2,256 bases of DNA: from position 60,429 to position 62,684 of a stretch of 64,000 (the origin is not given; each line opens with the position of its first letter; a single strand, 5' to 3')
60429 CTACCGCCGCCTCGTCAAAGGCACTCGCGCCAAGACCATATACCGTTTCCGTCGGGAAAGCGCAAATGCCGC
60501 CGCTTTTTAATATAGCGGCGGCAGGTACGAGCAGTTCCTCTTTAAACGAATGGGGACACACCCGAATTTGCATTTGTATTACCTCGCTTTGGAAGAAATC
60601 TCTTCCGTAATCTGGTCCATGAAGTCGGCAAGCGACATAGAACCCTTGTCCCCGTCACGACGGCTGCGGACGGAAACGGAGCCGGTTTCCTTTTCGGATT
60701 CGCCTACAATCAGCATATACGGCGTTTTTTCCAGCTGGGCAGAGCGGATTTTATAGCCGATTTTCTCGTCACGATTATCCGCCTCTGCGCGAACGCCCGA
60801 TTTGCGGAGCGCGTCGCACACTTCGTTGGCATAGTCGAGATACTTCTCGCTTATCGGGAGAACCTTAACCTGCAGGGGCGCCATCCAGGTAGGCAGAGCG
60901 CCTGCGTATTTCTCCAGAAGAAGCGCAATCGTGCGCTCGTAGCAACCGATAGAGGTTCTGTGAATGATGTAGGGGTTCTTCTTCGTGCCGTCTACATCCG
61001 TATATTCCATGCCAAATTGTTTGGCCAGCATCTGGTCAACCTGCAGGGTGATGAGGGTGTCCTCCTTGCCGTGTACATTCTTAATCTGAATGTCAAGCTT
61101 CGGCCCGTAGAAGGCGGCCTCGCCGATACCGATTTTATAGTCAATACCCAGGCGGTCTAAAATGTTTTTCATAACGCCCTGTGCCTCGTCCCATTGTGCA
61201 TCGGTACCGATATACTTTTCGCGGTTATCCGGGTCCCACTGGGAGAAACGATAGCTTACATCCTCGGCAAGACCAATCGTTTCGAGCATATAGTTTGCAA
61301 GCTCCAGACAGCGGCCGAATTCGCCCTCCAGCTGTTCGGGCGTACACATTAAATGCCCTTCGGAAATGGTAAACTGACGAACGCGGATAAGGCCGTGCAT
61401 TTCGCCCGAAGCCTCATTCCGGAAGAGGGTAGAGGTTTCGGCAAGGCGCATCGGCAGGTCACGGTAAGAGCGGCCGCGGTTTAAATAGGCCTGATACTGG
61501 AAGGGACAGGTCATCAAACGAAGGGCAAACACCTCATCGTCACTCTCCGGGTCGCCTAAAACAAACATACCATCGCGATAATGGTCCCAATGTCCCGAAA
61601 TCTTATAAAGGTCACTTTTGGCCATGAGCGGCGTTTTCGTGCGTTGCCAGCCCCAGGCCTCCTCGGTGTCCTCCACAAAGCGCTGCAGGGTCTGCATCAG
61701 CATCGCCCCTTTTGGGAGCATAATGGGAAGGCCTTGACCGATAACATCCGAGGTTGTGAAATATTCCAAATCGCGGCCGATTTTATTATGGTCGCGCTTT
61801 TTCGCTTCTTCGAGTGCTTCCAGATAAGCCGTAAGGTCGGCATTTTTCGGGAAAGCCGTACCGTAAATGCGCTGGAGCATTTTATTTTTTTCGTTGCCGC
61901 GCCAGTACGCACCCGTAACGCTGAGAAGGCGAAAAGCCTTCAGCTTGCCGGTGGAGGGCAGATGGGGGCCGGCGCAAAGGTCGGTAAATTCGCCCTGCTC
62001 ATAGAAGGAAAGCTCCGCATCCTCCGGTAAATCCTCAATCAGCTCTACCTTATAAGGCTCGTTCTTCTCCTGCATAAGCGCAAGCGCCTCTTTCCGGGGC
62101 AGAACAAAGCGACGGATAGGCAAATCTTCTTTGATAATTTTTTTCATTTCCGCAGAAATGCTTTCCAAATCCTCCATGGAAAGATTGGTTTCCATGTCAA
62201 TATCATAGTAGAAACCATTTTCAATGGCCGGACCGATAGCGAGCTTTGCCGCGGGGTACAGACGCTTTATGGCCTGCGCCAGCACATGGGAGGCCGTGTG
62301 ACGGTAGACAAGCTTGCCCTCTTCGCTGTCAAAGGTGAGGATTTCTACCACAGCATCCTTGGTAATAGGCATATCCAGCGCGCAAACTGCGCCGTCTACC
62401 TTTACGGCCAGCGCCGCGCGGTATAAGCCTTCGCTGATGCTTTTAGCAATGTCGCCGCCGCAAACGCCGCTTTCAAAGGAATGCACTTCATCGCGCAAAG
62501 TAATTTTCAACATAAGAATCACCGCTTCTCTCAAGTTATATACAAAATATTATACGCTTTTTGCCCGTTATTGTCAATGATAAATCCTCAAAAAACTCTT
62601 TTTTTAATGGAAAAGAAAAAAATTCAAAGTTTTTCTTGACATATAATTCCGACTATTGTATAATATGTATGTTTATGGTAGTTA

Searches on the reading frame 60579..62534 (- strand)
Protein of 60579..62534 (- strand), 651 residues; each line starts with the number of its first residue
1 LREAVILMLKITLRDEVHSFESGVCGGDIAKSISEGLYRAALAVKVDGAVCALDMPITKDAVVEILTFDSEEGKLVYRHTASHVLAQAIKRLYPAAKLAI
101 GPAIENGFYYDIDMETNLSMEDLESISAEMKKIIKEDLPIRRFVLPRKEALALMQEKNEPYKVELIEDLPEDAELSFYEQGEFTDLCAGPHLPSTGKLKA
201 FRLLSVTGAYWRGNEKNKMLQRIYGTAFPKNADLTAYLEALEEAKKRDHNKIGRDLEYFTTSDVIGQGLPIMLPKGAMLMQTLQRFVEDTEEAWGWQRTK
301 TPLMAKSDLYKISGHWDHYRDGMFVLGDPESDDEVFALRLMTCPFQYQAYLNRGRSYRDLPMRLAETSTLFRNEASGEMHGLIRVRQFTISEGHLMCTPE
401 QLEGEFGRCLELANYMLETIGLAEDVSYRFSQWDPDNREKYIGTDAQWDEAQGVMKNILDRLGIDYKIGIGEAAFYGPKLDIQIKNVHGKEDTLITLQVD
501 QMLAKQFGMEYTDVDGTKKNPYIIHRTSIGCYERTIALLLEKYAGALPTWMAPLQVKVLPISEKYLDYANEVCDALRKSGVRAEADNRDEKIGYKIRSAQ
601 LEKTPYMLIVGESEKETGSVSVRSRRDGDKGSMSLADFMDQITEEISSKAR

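Call 70: search_protein_families(library=pfam, proteins=[window:60579-62534:-], max_evalue=0.00001)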
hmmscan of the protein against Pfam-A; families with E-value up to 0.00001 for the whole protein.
window:60579-62534:- (651 aa): 4 families
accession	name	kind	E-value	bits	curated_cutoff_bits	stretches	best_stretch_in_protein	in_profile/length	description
PF00587.30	tRNA-synt_2b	-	1.1e-33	117.2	29.3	1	333-543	8-179/179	tRNA synthetase class II core domain (G, H, P, S and T)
PF03129.25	HGTP_anticodon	-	1.9e-26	92.5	21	1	555-644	1-93/94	Anticodon binding domain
PF07973.19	tRNA_SAD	-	2.5e-16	59.8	24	1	176-224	2-44/44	Threonyl and Alanyl tRNA synthetase second additional domain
PF02824.27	TGS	-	9.9e-07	29.2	22.2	1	17-67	10-60/60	TGS domain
